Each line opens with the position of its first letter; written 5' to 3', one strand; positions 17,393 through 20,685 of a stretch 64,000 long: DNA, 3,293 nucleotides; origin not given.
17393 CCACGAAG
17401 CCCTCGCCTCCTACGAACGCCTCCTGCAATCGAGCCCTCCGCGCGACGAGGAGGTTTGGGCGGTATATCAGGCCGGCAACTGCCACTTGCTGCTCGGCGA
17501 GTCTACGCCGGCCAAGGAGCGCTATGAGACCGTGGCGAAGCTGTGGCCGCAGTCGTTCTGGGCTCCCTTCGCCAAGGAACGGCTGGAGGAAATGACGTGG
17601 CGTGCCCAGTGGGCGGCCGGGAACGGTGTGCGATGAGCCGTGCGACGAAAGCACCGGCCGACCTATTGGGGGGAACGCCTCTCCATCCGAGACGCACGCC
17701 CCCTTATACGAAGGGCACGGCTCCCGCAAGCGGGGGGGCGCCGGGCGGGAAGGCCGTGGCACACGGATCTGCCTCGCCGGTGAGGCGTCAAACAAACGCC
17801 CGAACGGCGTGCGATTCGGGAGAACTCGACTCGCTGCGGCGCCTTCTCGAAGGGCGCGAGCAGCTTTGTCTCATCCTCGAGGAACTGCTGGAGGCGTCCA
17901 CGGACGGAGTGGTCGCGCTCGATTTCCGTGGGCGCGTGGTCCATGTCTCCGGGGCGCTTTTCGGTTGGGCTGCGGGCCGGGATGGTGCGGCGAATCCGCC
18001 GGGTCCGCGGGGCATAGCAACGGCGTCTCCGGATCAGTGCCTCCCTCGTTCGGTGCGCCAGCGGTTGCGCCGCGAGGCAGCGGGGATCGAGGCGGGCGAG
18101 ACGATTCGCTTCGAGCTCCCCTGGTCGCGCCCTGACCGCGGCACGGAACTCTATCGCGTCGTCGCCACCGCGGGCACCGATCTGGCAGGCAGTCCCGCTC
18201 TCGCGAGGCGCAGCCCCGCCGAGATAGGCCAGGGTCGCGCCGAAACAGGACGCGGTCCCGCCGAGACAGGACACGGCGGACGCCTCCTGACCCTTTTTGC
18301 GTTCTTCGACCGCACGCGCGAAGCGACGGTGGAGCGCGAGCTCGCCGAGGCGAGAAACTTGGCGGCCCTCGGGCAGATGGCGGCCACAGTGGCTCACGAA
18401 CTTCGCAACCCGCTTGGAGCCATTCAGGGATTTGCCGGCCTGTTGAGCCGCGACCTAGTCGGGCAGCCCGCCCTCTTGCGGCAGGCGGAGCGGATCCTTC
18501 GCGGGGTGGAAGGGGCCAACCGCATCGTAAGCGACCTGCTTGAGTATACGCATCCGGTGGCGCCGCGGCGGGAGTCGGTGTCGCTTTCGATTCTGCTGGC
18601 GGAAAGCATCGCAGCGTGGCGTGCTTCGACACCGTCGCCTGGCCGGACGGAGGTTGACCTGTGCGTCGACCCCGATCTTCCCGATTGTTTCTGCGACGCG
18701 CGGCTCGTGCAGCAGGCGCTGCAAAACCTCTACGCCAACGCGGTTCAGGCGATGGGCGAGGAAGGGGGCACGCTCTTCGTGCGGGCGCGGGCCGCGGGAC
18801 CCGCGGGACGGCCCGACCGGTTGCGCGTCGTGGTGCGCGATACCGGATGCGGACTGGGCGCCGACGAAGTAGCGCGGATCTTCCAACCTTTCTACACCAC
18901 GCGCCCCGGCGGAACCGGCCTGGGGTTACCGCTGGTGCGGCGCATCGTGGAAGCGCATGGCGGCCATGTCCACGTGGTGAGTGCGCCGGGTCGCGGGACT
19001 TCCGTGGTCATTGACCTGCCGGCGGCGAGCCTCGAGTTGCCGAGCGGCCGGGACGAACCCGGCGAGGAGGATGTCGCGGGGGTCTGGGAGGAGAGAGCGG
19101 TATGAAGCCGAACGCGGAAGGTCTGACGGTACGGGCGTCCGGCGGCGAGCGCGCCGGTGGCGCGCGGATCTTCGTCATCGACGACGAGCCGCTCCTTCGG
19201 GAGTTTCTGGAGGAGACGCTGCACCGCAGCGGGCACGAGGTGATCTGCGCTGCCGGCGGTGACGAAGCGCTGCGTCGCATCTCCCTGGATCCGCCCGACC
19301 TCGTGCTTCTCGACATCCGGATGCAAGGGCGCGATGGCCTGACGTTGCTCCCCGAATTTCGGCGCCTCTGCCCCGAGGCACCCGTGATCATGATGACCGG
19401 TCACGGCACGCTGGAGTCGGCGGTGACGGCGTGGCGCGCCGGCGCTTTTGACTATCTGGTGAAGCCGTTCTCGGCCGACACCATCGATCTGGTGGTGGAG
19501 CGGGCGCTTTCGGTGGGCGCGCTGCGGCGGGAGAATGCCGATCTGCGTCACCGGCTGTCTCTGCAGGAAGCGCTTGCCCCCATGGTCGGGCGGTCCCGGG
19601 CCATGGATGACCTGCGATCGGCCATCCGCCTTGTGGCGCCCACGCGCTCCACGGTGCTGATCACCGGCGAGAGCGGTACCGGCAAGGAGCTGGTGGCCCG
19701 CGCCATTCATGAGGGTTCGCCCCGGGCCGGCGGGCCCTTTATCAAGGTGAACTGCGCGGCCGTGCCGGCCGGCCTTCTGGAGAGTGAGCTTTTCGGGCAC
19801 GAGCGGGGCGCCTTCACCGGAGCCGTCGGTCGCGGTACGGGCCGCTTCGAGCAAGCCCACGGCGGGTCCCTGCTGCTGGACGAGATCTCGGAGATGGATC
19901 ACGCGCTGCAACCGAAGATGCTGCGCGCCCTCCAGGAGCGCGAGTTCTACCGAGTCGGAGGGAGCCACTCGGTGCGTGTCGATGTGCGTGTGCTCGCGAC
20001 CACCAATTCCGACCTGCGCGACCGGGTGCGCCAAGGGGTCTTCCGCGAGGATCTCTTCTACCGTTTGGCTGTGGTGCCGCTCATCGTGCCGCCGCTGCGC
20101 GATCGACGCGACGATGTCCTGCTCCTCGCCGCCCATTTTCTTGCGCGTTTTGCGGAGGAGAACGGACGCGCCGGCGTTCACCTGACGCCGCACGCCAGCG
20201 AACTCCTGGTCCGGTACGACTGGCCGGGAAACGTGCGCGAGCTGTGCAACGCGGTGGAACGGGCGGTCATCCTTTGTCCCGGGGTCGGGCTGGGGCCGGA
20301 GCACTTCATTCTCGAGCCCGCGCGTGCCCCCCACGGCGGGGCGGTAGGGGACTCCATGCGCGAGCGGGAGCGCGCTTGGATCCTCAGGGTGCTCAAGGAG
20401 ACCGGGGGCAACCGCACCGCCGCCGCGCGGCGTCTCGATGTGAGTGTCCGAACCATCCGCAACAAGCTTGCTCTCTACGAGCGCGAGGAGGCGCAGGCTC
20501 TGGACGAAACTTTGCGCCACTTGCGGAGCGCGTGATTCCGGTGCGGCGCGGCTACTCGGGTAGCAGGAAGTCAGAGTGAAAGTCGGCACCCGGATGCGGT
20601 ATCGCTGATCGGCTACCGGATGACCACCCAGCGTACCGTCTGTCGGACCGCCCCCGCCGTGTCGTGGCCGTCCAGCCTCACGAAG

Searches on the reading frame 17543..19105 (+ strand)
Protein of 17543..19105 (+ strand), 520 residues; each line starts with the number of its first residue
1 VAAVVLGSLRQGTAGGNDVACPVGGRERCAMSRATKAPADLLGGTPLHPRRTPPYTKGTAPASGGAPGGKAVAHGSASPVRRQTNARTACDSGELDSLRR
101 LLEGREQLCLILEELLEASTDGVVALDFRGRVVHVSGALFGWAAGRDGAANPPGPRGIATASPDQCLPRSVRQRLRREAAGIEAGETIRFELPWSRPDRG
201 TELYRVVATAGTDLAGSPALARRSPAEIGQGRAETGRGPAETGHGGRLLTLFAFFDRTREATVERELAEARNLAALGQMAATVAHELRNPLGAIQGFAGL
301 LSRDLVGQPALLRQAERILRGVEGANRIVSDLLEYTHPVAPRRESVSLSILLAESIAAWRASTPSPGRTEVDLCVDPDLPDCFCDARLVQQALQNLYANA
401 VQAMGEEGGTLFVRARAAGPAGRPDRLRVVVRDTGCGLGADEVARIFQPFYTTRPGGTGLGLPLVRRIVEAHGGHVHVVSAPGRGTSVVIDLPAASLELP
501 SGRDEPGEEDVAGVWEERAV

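Call 73: search_protein_families(library=pfam, proteins=[window:17543-19105:+], max_evalue=0.00001)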
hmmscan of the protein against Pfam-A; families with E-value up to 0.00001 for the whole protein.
window:17543-19105:+ (520 aa): 2 families
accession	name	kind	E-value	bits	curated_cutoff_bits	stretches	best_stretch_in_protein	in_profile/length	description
PF02518.31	HATPase_c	-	4.2e-27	95.2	26.4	1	385-495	2-110/111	Histidine kinase-, DNA gyrase B-, and HSP90-like ATPase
PF00512.31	HisKA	-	2e-13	50.6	26.9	1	276-336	2-61/66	His Kinase A (phospho-acceptor) domain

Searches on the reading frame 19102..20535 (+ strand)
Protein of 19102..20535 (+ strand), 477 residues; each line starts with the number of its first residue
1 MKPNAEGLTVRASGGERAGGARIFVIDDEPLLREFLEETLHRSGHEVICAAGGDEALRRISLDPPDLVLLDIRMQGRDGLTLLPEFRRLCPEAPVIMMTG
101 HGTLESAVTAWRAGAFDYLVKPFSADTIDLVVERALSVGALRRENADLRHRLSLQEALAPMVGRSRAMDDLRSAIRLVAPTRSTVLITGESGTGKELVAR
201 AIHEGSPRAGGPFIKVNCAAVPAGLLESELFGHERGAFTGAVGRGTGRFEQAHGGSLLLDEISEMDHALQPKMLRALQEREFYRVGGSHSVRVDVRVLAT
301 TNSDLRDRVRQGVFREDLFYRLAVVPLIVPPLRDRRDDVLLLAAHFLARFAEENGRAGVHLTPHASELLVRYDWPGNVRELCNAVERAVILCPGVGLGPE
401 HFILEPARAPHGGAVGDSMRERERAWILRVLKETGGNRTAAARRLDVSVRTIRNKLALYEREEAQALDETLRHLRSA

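Call 73: search_protein_families(library=pfam, proteins=[window:19102-20535:+], max_evalue=0.00001)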
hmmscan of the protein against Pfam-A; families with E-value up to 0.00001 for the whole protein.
window:19102-20535:+ (477 aa): 7 families
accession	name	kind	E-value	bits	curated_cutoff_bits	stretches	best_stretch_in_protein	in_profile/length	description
PF00158.32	Sigma54_activat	-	5.3e-68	228.4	20.2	1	161-327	1-167/168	Sigma-54 interaction domain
PF00072.30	Response_reg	-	2e-27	96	30.2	1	23-129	1-107/111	Response regulator receiver domain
PF25601.1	AAA_lid_14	-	1.2e-22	80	27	1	333-403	1-71/87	AAA+ ATPase lid domain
PF14532.12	Sigma54_activ_2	-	6.6e-20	72.2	25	1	162-332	1-138/138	Sigma-54 interaction domain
PF02954.25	HTH_8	-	3.8e-10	39.8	22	1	419-457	2-40/42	Bacterial regulatory protein, Fis family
PF13191.12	AAA_16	-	3.2e-06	28.2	32.6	1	161-221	2-63/167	AAA ATPase domain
PF07728.20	AAA_5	-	9.9e-06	26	22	0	185-303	2-123/139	AAA domain (dynein-related subfamily)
